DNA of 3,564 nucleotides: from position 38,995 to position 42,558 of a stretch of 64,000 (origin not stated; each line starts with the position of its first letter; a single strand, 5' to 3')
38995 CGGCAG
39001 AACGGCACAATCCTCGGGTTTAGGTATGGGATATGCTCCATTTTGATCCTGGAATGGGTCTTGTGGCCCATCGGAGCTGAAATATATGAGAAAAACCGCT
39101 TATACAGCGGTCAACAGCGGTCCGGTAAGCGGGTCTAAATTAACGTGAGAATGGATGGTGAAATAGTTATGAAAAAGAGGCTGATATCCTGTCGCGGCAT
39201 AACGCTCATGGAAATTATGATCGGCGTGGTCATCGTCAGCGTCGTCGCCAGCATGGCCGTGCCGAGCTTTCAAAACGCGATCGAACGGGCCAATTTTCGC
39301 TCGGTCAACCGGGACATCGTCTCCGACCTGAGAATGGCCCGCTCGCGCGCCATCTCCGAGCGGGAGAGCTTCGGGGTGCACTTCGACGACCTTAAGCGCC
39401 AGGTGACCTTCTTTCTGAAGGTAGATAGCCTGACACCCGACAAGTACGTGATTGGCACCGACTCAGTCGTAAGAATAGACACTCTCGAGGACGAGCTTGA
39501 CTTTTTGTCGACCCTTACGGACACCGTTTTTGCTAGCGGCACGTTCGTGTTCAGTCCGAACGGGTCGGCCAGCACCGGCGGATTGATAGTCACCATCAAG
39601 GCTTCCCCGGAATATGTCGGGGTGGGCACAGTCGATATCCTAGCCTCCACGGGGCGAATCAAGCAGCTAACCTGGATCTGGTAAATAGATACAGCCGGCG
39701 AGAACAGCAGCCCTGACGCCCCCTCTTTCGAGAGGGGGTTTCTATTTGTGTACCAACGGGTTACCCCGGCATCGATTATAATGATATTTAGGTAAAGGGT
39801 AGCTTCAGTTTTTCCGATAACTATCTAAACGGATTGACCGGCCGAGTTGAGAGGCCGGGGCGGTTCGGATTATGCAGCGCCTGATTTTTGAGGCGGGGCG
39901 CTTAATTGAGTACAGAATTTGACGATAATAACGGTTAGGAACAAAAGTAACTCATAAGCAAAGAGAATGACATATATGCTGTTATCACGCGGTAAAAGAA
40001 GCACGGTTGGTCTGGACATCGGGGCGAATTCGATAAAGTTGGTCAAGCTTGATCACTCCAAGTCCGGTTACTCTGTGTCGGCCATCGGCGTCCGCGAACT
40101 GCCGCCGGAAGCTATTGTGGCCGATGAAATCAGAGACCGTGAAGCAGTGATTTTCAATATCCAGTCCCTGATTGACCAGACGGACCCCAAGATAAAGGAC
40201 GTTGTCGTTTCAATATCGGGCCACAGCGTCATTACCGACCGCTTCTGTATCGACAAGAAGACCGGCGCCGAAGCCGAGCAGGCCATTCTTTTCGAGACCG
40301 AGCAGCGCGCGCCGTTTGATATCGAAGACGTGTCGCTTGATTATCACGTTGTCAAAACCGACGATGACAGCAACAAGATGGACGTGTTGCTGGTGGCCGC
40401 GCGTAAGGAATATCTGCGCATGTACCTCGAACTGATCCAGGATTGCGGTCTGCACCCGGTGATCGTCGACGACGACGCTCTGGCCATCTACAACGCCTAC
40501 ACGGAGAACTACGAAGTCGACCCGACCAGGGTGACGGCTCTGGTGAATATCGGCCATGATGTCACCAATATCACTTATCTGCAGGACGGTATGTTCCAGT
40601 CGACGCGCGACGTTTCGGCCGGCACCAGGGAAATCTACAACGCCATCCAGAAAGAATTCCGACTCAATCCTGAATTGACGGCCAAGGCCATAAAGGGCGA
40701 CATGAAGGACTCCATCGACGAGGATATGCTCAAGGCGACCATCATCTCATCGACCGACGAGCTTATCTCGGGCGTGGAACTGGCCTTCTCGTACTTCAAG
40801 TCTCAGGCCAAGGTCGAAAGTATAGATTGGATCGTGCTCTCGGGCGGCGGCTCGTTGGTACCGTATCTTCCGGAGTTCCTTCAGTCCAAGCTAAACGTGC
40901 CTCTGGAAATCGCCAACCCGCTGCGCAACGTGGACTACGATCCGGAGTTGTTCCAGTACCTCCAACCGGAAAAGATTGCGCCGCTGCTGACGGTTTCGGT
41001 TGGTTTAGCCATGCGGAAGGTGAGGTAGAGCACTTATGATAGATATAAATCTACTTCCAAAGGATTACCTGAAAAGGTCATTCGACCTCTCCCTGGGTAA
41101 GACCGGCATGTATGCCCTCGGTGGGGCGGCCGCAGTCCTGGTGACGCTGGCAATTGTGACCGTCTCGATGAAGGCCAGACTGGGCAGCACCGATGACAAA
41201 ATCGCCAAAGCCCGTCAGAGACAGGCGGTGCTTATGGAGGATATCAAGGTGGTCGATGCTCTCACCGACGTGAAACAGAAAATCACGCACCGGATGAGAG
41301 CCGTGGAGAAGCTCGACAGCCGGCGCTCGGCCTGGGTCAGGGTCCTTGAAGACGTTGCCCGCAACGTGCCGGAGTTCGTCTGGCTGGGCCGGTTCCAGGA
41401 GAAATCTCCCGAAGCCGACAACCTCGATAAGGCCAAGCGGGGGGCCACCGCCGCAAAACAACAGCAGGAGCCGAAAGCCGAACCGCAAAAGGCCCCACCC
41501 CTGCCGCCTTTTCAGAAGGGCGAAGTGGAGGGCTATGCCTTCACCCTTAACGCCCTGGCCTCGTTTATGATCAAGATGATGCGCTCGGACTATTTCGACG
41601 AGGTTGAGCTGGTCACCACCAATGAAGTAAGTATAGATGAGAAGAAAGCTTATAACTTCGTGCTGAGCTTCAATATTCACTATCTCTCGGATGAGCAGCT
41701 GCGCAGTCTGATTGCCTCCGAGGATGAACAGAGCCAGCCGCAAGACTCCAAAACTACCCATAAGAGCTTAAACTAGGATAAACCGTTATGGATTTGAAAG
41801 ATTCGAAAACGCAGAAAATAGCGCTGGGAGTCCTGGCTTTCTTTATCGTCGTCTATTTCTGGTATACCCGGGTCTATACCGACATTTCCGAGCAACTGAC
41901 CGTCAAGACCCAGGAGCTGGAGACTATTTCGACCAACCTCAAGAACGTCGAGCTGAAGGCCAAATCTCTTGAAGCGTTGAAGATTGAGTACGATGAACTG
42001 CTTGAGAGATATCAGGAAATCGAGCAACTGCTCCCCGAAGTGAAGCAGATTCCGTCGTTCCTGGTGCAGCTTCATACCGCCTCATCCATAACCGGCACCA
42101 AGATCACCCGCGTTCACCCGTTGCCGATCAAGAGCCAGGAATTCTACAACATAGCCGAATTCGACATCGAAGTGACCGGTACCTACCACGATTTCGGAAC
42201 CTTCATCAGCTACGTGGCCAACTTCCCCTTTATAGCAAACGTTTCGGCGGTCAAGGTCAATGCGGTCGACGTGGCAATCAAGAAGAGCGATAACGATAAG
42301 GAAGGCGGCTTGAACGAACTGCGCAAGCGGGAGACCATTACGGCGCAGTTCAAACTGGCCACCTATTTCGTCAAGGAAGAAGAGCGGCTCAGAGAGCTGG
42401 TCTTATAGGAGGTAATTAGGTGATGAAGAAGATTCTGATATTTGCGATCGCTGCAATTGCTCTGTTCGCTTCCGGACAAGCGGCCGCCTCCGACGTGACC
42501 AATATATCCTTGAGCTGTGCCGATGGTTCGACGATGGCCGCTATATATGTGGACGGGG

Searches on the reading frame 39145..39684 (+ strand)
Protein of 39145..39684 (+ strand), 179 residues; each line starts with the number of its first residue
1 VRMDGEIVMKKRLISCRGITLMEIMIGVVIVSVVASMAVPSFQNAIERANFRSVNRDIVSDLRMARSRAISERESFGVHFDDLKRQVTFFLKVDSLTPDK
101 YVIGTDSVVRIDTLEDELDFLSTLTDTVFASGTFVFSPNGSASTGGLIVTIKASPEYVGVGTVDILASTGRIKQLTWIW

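Call 33: search_protein_families(library=pfam, proteins=[window:39145-39684:+], max_evalue=0.001)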
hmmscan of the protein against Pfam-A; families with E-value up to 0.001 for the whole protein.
window:39145-39684:+ (179 aa): 2 families
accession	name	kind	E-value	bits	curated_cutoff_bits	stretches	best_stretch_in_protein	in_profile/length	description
PF12019.13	GspH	-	6.8e-06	27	21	1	56-153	3-94/108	Type II transport protein GspH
PF07963.17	N_methyl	-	0.00013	21.9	21.2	1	16-38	4-26/27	Prokaryotic N-terminal methylation motif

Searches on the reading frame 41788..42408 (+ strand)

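Call 33: search_protein_families(library=pfam, proteins=[window:41788-42408:+], max_evalue=0.001)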
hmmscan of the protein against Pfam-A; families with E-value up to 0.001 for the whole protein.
window:41788-42408:+ (206 aa): 1 family
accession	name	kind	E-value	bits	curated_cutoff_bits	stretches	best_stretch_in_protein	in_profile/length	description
PF04350.18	PilO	-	7.9e-22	78.4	22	1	40-163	4-127/145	Pilus assembly protein, PilO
